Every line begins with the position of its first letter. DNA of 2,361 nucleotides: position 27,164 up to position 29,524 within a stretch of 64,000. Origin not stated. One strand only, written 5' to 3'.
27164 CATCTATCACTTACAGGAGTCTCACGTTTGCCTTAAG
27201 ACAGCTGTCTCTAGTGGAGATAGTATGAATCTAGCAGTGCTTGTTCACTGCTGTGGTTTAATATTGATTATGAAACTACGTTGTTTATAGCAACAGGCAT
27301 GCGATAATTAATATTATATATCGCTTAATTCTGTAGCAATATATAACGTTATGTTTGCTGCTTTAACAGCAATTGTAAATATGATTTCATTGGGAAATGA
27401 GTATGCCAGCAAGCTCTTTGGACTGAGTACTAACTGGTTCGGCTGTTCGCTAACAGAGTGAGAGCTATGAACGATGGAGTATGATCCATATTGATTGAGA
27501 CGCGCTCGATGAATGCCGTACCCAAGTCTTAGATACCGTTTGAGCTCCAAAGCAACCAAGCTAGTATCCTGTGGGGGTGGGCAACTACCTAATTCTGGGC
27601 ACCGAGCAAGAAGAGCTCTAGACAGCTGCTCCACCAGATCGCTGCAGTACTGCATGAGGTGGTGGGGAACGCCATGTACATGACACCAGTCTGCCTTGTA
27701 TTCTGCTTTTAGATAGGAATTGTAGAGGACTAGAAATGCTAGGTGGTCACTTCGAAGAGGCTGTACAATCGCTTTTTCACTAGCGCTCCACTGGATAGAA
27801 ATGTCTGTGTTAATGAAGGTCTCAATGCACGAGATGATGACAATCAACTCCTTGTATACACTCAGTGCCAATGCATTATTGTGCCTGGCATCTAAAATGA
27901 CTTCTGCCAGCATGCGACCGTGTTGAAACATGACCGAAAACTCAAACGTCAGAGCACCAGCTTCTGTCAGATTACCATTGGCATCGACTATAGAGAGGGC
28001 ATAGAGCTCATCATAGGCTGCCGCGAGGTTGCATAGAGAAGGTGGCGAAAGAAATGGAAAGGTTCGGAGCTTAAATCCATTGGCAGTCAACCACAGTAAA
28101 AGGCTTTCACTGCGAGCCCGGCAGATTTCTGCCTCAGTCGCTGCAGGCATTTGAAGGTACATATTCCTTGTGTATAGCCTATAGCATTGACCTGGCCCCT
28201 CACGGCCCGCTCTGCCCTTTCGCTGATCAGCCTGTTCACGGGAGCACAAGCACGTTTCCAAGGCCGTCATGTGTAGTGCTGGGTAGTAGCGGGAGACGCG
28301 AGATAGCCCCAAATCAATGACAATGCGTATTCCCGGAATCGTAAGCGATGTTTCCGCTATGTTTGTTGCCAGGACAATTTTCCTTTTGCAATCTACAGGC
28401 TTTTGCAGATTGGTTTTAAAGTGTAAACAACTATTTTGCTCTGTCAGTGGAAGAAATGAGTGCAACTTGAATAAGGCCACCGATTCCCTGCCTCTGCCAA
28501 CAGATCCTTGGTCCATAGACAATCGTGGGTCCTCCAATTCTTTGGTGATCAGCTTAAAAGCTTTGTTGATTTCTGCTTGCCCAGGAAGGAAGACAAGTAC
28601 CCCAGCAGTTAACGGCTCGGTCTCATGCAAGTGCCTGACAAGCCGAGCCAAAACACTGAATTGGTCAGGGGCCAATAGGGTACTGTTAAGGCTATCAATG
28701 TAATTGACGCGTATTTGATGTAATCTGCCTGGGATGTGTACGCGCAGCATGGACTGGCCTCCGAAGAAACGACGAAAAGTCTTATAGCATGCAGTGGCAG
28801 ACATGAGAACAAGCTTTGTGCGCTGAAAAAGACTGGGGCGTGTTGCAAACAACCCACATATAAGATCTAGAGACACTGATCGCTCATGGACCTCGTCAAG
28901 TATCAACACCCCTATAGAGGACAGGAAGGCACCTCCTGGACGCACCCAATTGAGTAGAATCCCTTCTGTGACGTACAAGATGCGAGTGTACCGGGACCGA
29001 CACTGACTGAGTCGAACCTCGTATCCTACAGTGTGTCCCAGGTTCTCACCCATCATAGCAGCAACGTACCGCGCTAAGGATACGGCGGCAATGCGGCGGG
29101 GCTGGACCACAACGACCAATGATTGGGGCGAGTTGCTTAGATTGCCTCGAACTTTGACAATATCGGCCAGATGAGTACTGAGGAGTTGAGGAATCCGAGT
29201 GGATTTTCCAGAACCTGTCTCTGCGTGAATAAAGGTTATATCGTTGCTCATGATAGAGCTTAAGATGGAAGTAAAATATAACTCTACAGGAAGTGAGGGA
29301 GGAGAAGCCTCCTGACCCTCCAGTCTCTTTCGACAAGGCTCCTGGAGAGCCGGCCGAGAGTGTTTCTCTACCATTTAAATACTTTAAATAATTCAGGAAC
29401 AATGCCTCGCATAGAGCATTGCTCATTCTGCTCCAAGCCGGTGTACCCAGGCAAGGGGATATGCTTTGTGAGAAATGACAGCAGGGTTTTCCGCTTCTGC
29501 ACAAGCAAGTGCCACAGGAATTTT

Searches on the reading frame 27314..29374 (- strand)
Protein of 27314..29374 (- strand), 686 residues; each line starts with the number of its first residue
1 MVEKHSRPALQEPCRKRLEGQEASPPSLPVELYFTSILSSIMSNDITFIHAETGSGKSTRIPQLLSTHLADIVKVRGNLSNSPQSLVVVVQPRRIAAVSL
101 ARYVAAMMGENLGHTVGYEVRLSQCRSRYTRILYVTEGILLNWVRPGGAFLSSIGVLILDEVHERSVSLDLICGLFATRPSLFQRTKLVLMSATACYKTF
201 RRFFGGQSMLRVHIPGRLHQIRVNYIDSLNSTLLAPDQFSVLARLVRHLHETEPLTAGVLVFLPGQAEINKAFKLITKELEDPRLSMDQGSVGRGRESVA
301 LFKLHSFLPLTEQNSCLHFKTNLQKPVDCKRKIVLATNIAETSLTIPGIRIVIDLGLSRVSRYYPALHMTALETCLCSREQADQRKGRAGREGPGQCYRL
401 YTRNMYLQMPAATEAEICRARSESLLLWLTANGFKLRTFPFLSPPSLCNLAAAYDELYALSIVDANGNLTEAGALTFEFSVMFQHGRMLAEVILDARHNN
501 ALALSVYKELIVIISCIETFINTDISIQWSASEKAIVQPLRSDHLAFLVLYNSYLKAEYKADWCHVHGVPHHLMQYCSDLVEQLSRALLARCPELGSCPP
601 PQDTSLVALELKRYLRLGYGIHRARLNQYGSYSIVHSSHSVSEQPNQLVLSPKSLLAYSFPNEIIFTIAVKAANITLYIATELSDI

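Call 60: search_protein_families(library=pfam, proteins=[window:27314-29374:-], max_evalue=0.0001)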
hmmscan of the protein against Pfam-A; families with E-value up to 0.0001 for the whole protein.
window:27314-29374:- (686 aa): 2 families
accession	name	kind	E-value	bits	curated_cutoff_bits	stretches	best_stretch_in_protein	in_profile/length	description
PF00270.35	DEAD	-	5.8e-10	39.6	26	1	37-196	7-161/167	DEAD/DEAH box helicase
PF00271.37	Helicase_C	-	2.2e-07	31.5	23.5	1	322-393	57-110/110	Helicase conserved C-terminal domain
